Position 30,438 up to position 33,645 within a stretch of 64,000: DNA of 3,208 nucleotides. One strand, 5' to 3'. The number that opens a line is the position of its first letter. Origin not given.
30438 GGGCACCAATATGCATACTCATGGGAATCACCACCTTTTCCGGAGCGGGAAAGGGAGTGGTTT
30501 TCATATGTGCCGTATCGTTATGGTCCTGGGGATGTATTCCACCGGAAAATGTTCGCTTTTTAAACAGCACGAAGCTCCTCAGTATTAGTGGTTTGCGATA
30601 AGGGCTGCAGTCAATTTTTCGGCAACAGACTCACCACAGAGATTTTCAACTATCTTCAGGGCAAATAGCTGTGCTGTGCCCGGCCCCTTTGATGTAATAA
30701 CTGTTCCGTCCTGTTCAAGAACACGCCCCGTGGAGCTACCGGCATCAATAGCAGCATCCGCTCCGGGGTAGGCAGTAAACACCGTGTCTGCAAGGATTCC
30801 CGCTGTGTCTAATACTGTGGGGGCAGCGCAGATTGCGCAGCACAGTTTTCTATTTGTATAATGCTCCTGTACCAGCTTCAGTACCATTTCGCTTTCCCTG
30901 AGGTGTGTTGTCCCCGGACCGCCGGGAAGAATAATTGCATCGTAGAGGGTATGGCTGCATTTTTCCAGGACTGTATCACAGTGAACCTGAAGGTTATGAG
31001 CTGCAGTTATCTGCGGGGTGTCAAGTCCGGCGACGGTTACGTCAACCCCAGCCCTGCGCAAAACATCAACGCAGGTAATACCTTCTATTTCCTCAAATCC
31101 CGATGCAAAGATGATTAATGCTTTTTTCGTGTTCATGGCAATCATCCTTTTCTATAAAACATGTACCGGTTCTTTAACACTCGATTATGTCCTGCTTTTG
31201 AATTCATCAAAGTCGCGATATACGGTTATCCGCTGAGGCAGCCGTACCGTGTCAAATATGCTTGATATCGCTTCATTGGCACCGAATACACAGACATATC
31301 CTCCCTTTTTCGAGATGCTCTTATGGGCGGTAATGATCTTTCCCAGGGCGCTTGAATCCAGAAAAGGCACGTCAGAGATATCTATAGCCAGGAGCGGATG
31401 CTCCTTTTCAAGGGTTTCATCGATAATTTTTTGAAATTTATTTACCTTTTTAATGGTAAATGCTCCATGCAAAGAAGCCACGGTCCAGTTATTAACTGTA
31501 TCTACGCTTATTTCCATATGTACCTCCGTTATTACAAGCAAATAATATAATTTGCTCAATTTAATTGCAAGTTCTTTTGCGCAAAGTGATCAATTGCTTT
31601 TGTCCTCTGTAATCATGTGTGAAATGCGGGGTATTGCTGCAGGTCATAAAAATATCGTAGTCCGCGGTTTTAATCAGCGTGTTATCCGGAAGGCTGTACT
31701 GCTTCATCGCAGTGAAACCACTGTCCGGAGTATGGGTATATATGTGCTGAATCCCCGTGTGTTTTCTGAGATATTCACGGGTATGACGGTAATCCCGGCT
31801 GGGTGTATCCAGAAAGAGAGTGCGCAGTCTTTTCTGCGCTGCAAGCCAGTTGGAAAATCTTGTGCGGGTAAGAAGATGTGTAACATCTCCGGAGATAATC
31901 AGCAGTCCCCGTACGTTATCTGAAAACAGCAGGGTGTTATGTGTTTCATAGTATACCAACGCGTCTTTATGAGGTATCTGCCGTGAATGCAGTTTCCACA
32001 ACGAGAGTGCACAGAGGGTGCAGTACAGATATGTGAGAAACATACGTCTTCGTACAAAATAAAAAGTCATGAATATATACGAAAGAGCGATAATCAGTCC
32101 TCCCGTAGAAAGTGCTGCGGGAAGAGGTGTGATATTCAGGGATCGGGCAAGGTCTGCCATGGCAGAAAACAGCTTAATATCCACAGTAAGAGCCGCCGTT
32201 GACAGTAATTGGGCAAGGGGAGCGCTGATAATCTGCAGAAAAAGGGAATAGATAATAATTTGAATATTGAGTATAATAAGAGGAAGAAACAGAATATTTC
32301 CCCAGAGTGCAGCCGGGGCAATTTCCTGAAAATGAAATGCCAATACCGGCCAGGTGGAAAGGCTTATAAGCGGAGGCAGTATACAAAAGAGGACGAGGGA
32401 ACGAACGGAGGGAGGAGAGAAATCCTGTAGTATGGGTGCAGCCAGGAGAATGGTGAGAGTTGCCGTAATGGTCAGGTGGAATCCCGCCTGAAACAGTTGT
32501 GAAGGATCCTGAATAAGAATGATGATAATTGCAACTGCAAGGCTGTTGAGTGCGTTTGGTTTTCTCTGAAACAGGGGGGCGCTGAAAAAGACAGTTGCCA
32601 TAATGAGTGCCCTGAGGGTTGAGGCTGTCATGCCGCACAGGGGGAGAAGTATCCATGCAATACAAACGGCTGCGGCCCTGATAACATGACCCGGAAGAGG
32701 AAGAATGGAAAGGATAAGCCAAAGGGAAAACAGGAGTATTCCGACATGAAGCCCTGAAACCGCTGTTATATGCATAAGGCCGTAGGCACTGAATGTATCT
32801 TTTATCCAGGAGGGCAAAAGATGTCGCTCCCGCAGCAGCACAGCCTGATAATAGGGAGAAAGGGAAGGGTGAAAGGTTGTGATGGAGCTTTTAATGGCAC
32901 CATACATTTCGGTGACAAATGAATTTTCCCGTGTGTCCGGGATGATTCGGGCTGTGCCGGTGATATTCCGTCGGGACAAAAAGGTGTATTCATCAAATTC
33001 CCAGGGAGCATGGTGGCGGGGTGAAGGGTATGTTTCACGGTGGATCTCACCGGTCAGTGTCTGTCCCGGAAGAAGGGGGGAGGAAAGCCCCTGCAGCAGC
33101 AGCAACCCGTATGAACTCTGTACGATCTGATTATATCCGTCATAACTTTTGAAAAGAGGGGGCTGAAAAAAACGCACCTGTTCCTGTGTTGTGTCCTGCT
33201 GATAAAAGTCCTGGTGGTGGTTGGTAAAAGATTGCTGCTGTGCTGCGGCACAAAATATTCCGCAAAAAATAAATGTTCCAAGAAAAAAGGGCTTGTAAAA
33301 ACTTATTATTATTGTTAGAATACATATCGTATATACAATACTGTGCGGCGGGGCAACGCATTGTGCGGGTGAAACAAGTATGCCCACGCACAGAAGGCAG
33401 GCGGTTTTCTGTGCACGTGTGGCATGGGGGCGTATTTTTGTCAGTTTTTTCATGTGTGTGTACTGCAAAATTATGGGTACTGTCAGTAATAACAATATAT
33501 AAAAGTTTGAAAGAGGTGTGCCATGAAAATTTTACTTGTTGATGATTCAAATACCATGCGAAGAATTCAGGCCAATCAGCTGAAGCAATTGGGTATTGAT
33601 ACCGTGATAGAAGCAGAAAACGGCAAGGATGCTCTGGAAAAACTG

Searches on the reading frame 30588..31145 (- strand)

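Call 59: search_protein_families(library=pfam, proteins=[window:30588-31145:-], max_evalue=0.00001)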
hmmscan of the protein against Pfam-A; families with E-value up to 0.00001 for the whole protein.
window:30588-31145:- (186 aa): 1 family
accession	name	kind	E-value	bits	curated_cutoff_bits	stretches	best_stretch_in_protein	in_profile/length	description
PF01965.30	DJ-1_PfpI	-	7.4e-40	136.9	26.6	1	7-167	1-164/165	DJ-1/PfpI family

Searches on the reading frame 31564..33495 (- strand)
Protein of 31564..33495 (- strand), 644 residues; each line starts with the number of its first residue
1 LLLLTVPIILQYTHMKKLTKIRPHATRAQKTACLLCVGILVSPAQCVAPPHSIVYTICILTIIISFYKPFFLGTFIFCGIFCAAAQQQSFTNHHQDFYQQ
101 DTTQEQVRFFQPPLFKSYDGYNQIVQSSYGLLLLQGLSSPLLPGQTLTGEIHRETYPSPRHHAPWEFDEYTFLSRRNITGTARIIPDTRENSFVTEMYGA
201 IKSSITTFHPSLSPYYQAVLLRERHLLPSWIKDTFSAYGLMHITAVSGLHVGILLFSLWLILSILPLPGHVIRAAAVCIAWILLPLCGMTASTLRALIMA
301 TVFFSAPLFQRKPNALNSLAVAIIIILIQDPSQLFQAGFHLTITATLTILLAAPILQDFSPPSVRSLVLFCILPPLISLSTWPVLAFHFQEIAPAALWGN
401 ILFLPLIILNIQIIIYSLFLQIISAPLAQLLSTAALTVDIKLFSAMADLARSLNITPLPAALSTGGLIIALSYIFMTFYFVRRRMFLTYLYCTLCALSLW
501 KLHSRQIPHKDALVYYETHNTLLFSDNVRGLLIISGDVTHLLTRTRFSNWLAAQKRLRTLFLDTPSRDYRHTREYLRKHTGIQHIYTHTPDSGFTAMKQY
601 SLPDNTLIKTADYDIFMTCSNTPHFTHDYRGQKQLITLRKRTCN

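Call 59: search_protein_families(library=pfam, proteins=[window:31564-33495:-], max_evalue=0.00001)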
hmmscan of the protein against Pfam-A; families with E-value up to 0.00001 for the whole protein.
window:31564-33495:- (644 aa): 1 family
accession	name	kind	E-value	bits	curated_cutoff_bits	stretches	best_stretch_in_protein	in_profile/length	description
PF03772.21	Competence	-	1.4e-36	126.7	23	1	223-483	5-267/270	Competence protein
